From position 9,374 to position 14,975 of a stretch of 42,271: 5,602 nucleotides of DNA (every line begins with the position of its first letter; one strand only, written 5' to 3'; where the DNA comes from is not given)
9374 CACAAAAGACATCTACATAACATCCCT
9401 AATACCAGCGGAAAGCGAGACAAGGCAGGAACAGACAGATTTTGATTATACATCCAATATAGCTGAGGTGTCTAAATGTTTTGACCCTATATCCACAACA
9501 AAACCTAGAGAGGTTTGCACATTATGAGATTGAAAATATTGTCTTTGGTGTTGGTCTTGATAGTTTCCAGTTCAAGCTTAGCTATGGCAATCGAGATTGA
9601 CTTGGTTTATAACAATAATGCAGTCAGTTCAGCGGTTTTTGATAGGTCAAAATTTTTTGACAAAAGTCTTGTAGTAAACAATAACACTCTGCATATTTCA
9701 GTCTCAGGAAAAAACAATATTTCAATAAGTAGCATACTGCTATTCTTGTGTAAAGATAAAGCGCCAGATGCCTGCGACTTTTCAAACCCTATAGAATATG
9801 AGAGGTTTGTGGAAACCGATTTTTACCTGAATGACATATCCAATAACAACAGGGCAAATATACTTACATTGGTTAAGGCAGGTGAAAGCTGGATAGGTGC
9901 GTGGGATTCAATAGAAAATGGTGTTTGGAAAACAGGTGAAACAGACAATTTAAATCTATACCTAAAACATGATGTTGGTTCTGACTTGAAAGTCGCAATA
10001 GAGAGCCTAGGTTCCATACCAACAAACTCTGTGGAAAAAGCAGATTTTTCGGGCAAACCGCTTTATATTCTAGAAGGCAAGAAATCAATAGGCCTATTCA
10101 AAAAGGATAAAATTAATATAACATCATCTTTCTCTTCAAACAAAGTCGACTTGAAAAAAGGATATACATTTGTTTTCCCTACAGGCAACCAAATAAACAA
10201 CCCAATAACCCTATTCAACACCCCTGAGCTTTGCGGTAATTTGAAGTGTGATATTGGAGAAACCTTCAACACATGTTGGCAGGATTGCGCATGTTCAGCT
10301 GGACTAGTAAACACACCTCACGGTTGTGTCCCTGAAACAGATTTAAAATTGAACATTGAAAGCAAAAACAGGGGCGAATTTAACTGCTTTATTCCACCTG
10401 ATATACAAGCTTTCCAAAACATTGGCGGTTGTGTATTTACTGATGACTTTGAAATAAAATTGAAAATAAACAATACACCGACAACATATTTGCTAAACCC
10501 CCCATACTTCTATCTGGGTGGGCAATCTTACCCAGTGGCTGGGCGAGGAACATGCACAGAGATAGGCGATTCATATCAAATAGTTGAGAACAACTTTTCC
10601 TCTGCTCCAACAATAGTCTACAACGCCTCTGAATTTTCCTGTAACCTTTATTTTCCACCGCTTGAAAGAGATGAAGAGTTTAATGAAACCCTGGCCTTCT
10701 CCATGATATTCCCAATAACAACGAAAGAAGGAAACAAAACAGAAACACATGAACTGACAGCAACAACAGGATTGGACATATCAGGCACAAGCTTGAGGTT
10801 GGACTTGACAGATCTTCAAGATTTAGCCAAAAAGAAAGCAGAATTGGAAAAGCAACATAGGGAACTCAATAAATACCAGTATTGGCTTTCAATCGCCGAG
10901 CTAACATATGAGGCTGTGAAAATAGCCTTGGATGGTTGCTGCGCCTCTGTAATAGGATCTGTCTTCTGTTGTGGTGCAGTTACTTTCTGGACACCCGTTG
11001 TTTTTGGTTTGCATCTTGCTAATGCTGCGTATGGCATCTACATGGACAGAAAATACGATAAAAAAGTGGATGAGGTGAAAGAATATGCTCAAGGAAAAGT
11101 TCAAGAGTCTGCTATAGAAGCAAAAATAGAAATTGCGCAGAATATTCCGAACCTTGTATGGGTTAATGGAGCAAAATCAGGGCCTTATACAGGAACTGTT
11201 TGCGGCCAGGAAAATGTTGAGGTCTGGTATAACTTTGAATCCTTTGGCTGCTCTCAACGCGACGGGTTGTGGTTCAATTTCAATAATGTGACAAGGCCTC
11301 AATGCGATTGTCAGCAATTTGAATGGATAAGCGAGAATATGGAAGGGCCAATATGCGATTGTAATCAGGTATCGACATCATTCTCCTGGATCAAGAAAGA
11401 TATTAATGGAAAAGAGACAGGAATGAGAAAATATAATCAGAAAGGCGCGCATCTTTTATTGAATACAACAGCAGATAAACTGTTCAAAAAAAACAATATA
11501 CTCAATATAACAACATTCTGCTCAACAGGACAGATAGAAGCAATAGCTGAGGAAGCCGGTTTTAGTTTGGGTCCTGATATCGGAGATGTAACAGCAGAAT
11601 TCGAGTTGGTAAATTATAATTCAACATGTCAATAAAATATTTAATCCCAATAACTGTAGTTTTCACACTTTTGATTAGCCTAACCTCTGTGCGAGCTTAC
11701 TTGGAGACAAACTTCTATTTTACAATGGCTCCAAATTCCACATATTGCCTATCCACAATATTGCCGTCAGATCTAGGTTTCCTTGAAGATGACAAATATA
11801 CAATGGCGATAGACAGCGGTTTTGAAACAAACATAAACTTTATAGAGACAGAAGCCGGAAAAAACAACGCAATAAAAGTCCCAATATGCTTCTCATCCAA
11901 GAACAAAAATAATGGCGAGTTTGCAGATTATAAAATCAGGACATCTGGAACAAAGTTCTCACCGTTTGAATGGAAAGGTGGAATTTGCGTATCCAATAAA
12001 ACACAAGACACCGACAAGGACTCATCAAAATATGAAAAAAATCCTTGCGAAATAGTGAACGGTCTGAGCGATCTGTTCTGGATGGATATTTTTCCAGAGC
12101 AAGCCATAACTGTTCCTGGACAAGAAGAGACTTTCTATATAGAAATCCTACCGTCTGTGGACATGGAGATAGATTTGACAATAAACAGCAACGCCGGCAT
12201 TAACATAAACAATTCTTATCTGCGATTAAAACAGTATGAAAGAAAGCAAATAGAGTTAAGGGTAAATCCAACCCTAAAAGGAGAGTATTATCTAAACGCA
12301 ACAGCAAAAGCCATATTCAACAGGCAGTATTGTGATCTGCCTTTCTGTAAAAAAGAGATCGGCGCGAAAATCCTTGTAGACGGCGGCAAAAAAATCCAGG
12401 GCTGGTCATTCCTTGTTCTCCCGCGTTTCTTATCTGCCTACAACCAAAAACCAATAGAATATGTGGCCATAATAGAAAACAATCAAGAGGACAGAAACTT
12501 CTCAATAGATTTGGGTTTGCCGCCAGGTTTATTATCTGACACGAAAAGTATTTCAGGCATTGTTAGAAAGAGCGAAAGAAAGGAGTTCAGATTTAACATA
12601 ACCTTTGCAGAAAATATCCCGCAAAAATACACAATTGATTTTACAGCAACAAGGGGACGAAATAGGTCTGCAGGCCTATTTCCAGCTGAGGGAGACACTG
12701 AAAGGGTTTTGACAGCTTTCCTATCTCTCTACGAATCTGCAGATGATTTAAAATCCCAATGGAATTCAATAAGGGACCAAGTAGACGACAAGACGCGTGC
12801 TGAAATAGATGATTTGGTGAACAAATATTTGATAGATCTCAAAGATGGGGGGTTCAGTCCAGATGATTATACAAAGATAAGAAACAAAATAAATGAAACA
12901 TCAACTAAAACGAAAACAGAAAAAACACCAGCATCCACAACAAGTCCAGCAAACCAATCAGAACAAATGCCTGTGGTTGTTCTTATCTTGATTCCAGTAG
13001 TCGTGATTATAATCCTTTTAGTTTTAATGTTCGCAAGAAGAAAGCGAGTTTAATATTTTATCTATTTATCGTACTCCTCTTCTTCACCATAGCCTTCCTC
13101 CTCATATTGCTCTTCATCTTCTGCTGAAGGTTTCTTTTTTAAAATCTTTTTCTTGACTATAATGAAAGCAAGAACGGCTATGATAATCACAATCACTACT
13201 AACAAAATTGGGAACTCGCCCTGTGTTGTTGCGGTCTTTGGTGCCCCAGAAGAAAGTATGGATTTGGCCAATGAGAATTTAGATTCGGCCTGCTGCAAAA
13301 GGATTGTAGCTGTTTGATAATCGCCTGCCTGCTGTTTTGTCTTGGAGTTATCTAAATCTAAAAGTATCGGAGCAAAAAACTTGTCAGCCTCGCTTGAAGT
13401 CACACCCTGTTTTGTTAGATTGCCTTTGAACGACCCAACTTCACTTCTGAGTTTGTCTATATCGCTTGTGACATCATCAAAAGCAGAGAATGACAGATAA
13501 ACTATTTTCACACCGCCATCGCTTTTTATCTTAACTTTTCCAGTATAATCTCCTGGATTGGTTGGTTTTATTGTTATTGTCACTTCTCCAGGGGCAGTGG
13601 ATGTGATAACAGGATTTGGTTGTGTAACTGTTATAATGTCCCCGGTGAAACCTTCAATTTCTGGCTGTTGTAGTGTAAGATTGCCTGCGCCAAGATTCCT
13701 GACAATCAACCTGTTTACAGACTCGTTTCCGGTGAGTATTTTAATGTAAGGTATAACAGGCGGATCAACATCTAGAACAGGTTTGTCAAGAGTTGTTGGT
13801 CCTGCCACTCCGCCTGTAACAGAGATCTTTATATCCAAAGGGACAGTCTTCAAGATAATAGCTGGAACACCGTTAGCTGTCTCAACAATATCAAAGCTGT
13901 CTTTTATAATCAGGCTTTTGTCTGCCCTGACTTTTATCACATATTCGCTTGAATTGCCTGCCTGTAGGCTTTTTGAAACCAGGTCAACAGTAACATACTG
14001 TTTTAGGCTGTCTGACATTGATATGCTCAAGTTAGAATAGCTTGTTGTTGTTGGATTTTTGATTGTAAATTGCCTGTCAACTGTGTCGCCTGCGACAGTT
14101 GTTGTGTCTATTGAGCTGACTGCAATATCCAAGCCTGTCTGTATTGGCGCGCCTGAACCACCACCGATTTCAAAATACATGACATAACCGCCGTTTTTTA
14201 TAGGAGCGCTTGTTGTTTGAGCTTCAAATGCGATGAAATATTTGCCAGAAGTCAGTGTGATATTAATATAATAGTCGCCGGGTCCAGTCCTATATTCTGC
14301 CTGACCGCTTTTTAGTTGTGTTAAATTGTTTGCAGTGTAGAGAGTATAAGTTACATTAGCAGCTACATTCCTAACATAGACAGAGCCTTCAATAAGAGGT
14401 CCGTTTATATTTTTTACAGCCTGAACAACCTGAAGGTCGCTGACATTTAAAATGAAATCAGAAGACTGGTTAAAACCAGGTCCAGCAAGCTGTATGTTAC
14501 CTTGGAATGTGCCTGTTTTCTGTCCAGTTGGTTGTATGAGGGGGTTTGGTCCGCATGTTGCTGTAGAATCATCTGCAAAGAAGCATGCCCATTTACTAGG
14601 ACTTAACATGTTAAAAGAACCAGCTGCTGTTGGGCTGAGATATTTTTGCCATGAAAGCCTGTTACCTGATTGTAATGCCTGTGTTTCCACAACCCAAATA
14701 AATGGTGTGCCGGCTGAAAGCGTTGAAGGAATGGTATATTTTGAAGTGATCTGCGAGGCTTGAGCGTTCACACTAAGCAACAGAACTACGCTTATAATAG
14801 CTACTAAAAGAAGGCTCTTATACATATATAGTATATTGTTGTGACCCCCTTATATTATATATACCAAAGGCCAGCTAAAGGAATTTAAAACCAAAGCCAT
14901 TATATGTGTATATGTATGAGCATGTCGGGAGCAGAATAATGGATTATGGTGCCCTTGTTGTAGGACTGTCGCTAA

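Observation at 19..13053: Tandem duplication of a three-gene cell-surface module (giant pilin-like A, Cys-rich B with central hairpin, C-terminally anchored C)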

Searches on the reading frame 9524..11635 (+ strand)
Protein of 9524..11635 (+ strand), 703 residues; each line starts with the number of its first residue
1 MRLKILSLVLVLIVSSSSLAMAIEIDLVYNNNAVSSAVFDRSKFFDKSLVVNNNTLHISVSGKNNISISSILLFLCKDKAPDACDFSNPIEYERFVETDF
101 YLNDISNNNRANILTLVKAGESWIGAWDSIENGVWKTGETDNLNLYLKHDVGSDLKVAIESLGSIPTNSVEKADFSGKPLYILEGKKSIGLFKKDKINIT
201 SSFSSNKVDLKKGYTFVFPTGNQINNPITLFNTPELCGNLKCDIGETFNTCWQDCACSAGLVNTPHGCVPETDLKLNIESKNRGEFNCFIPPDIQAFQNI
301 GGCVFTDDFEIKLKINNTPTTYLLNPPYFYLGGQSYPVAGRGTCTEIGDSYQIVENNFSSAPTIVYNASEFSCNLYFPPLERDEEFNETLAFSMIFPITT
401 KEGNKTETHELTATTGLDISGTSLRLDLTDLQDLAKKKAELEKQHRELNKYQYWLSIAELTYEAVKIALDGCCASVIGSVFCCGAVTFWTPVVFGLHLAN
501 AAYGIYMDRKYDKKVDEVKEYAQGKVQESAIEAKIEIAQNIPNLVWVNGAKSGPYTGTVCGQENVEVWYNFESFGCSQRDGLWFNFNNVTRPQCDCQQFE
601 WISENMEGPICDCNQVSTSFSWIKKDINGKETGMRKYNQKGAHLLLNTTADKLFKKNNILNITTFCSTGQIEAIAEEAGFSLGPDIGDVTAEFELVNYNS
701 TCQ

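Call 8: search_protein_families(library=pfam, proteins=[window:9524-11635:+], max_evalue=1)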
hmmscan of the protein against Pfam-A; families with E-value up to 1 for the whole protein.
window:9524-11635:+ (703 aa): 0 families

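Call 9: search_protein_families(library=ncbifam, proteins=[window:9524-11635:+], max_evalue=1)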
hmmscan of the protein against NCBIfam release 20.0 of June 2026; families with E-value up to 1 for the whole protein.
window:9524-11635:+ (703 aa): 0 families

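Call 24: find_homologous_proteins(query=window:9524-11632:+)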
Query window:9524-11632:+ (703 aa): 4 proteins with E <= 0.001 among 8000 candidates.
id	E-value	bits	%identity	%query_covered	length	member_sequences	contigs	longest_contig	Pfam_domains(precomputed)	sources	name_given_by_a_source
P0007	0.0e+0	1631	100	100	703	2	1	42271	-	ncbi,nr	ncbi:MAG: hypothetical protein HY512_00500 [Candidatus Aenigmarchaeota archaeon]|nr:hypothetical pro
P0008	0.0e+0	1059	64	100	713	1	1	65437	-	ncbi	-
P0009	0.0e+0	1039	64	100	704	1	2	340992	-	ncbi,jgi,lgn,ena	-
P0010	6.7e-171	588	45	83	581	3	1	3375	-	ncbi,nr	ncbi:MAG TPA: hypothetical protein VJA47_00720, partial [archaeon]|nr:hypothetical protein [archaeon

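Call 62: find_homologous_proteins(query=A6, max_evalue=0.00001)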
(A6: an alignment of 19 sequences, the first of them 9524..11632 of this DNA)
Query A6 (19 sequences) (703 aa, profile of the alignment): 4 proteins with E <= 0.00001 among 8000 candidates.
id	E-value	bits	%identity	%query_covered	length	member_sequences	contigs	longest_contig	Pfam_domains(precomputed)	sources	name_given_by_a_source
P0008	9.7e-174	598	64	100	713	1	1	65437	-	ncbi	-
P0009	4.5e-173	596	64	100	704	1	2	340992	-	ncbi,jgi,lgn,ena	-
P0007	6.7e-166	572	100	100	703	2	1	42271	-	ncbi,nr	ncbi:MAG: hypothetical protein HY512_00500 [Candidatus Aenigmarchaeota archaeon]|nr:hypothetical pro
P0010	9.8e-121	423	45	83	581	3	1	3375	-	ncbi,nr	ncbi:MAG TPA: hypothetical protein VJA47_00720, partial [archaeon]|nr:hypothetical protein [archaeon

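Call 66: search_solved_structures(query=A6, max_evalue=1)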
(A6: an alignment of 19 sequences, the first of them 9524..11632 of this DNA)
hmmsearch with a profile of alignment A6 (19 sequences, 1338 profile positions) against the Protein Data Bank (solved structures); distinct sequences matched with E-value up to 1: 1.
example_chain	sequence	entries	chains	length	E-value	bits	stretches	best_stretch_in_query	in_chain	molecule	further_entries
9lc0_A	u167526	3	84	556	0.44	11.3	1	855-1036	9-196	60 kDa protein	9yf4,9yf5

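Call 77: predict_structure(alignment_id=A7)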
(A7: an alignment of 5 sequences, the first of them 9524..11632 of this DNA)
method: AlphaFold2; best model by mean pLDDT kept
length: 703 residues; sequences in the alignment: 5
mean_pLDDT: 48.3   pTM: 0.30
mean pLDDT of the five models: 48.3, 47.9, 41.5, 40.6, 34.5
residues with pLDDT >= 90: 0; 70-90: 58; 50-70: 250; < 50: 395
segments of 3 or more residues with pLDDT < 50: 1-20, 136-140, 179-205, 210-276, 283-304, 317-319, 349-364, 382-386, 418-432, 457-461, 463-489, 529-703
pLDDT, mean of each block of 10 residues (from residue 1): 36 31 60 63 71 78 65 73 62 75 70 68 61 52 61 58 54 57 36 31 44 40 41 32 39 44 46 50 47 37 53 53 70 68 59 41 51 60 49 69 61 53 38 54 60 52 47 38 41 51 58 61 51 39 34 35 39 33 34 27 26 30 33 33 38 38 34 36 31 28 27
secondary structure, 60 per line:
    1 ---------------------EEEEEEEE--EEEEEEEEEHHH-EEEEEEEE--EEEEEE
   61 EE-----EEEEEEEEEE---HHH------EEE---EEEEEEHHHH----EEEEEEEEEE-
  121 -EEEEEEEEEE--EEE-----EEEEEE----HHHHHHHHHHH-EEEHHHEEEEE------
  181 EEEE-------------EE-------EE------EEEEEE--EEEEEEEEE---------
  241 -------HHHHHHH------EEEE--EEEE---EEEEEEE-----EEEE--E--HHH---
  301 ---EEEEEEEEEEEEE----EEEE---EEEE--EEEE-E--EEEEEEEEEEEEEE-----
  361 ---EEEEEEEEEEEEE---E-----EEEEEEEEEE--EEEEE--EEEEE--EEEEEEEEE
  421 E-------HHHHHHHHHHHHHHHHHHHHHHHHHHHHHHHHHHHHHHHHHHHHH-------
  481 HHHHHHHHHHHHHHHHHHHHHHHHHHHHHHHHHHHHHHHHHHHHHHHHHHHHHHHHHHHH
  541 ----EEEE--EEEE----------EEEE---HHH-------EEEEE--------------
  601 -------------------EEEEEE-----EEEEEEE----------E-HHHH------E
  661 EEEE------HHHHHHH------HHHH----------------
elements in order (helices of 4 or more, strands of 3 or more residues): E22-29 E32-40 E45-52 E55-62 E68-77 E90-92 E96-101 H102-105 E110-119 E122-131 E134-136 E142-147 H152-162 E164-166 E170-174 E181-184 E215-220 E223-231 H248-254 E261-264 E267-270 E274-280 E286-289 E304-316 E321-324 E328-331 E334-337 E342-355 E364-376 E386-395 E398-402 E405-409 E412-421 H429-473 H481-540 E545-548 E551-554 E565-568 E582-586 E620-625 E631-637 H650-653 E660-664 H671-677 H684-687

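Call 99: fold_search(model_id=the predicted structure, library=pdb)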
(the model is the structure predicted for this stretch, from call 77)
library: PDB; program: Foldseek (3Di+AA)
matches with E <= 10: 737; with E <= 0.001: 16
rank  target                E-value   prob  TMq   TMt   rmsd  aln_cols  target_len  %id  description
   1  3f85                  1.9e-05  0.38  0.09  0.11  29.8       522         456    8  Structure of fusion complex of homo trimeric major pilin subunits CfaB of CFA/I fimbirae from ETEC E. coli (released 2009-08-11)
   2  8cml_E                7.1e-05  0.87  0.12  0.13  17.2       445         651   10  Cryo-EM structure of complement C5 in complex with nanobodies UNbC5-1 and UNbC5-2 (released 2023-09-27)
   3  2wb7_A                1.8e-04  0.51  0.09  0.12  27.6       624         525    8  pT26-6p (released 2009-03-03)
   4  3f84_A                1.8e-04  0.38  0.10  0.16  17.9       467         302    9  Structure of fusion complex of major pilin CfaB and major pilin CfaB of CFA/I pilus from ETEC E. coli (released 2009-08-11)
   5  7k58_C                1.8e-04  0.28  0.07  0.03  28.1       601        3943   10  Structure of outer-arm dyneins bound to microtubule with microtubule binding state 1(MTBS-1) (released 2021-09-29)
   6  4e0s_A                2.1e-04  0.51  0.11  0.06  24.8       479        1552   11  Crystal Structure of C5b-6 (released 2012-04-18)
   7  6rqj_B                3.3e-04  0.63  0.13  0.13  17.2       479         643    9  Structure of human complement C5 complexed with tick inhibitors OmCI, RaCI1 and CirpT1 (released 2020-01-08)
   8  8coe_C                3.6e-04  0.77  0.13  0.13  16.4       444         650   10  complement C5 in complex with the LCP0195 nanobody (released 2024-01-03)
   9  5i5k_B                4.3e-04  0.60  0.12  0.07  17.4       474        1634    9  Structure of complement C5 in complex with eculizumab (released 2016-03-16)
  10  3f84_B                5.0e-04  0.21  0.09  0.15  18.7       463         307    8  Structure of fusion complex of major pilin CfaB and major pilin CfaB of CFA/I pilus from ETEC E. coli (released 2009-08-11)
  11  6voa_B                5.3e-04  0.60  0.12  0.13  36.4       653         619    8  Cryo-EM structure of the BBSome-ARL6 complex (released 2020-06-24)
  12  7k5b_C                5.9e-04  0.18  0.07  0.03  29.0       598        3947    9  Structure of outer-arm dynein bound to microtubule doublet in microtubule binding state 2 (MTBS-2) (released 2021-09-29)
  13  7ad7_B                7.4e-04  0.72  0.13  0.13  15.7       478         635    8  Crystal structure of human complement C5 in complex with the K8 bovine knob domain peptide. (released 2021-03-10)
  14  6ehg_A                7.4e-04  0.60  0.10  0.11  23.0       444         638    8  complement component C3b in complex with a nanobody (released 2018-02-14)
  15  5i5k_A                9.1e-04  0.57  0.13  0.07  19.3       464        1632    9  Structure of complement C5 in complex with eculizumab (released 2016-03-16)
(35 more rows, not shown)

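Call 106: search_protein_families(library=phrogs, proteins=[window:9524-11635:+], max_evalue=0.01)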
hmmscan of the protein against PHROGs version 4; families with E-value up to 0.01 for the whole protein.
window:9524-11635:+ (703 aa): 0 families

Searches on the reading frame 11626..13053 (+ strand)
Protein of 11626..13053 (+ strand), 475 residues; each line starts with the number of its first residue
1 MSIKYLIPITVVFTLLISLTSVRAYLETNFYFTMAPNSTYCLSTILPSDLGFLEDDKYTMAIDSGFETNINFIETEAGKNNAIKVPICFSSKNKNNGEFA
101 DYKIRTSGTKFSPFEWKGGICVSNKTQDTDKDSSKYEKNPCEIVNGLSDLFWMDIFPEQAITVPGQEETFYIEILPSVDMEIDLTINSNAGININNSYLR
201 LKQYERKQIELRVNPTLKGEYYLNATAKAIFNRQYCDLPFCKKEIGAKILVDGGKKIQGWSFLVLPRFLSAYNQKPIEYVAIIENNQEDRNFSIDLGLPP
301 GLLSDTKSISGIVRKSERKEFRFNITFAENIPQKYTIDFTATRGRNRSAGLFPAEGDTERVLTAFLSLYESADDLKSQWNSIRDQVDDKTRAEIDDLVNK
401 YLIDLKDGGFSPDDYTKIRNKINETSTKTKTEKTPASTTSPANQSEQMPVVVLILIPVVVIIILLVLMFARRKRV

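Call 8: search_protein_families(library=pfam, proteins=[window:11626-13053:+], max_evalue=1)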
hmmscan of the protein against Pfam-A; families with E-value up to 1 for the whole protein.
window:11626-13053:+ (475 aa): 8 families
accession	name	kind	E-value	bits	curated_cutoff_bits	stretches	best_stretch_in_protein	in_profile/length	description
PF15102.11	TMEM154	-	0.00013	22.3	30.3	1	419-467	33-80/153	TMEM154 protein family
PF02009.21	RIFIN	-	0.0076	16.6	32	1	420-474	258-314/327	Rifin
PF14610.12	Psg1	-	0.013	15.7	30.1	1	425-469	128-174/186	Ykl077w/Psg1 (Pma1 Stabilization in Golgi)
PF06024.17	Orf78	-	0.014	16.1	29.4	1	419-468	31-81/101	Orf78 (ac78)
PF17410.7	Stevor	-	0.034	14.1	25.4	1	425-474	215-263/275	Subtelomeric Variable Open Reading frame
PF10717.14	ODV-E18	-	0.036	14.4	28.1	1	431-470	8-45/87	Occlusion-derived virus envelope protein ODV-E18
PF08693.15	SKG6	-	0.14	11.4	30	1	437-469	7-39/668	SKG6 family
PF05568.16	ASFV_J13L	-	0.2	11.8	23.6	1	436-474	19-57/189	African swine fever virus J13L protein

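Call 9: search_protein_families(library=ncbifam, proteins=[window:11626-13053:+], max_evalue=1)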
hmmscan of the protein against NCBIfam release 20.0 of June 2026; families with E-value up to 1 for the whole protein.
window:11626-13053:+ (475 aa): 2 families
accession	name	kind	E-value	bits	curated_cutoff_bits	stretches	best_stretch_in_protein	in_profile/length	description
TIGR01477.1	RIFIN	paralog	0.004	16.9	176.95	1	415-474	284-343/356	variant surface antigen, rifin family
TIGR01478.1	STEVOR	paralog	0.19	10.9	166.65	1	443-474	266-296/308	STEVOR family variant surface protein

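Call 106: search_protein_families(library=phrogs, proteins=[window:11626-13053:+], max_evalue=0.01)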
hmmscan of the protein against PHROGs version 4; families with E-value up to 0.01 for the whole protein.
window:11626-13053:+ (475 aa): 0 families

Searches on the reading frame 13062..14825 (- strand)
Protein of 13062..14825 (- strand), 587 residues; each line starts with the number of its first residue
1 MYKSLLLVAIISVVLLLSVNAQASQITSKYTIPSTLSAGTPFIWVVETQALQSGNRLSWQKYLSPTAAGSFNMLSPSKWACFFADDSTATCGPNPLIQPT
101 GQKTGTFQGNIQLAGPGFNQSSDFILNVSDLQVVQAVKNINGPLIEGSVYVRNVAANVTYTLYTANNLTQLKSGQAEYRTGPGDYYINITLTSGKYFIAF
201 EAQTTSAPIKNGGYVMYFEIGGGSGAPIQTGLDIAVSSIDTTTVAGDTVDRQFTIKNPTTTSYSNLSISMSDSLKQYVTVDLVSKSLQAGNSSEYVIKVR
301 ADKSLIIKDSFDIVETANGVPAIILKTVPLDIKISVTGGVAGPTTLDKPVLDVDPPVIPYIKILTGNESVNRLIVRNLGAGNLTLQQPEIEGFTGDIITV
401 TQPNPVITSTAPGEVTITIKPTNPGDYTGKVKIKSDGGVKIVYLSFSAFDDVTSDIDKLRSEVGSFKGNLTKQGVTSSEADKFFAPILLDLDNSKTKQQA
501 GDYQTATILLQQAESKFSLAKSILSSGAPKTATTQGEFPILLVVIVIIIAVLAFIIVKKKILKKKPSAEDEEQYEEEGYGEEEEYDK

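Call 8: search_protein_families(library=pfam, proteins=[window:13062-14825:-], max_evalue=1)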
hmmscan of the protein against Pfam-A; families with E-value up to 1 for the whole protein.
window:13062-14825:- (587 aa): 8 families
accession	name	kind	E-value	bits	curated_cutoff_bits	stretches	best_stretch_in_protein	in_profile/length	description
PF17359.7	DUF5385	-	0.0047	17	25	1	535-570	2-37/217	Family of unknown function (DUF5385)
PF22544.2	HYDIN_VesB_CFA65-like_Ig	-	0.005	17.5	25.5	1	349-447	1-98/100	HYDIN/CFA65/VesB-like, Ig-like domain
PF07495.19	Y_Y_Y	-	0.0067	16.7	26.6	1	391-440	15-53/65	Y_Y_Y domain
PF24908.1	Ig_SIBA-E_2nd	-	0.047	14.3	27.8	0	396-442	37-81/117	Integrin beta-like protein A-E, second Ig-like domain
PF07790.16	Pilin_N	-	0.059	14.7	25.2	1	541-578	12-50/78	Archaeal Type IV pilin, N-terminal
PF11368.13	DUF3169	-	0.1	12.6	31.6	1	538-583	53-99/250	Protein of unknown function (DUF3169)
PF22073.2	Cep192_D4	-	0.16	12.6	35.5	0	245-305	18-74/112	Cep192 domain 4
PF07705.17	CARDB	-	0.21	12.3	22.7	0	234-301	6-71/101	CARDB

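Call 9: search_protein_families(library=ncbifam, proteins=[window:13062-14825:-], max_evalue=1)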
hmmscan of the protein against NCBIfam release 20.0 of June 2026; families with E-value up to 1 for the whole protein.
window:13062-14825:- (587 aa): 3 families
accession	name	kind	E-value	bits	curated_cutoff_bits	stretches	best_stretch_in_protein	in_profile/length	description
NF012200.0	choice_anch_D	domain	9.3e-05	22.9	45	2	345-436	11-104/108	choice-of-anchor D domain-containing protein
NF045939.1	MHJ_0274_fam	hypoth_equivalog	0.0043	16.8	80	1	540-576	6-42/165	MHJ_0274 family protein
NF045844.1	BC85_0335_fam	subfamily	0.9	9.1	65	1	543-575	10-42/215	BC85_0335 family putative methyltransferase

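Call 106: search_protein_families(library=phrogs, proteins=[window:13062-14825:-], max_evalue=0.01)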
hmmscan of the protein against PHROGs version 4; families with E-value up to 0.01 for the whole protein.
window:13062-14825:- (587 aa): 0 families
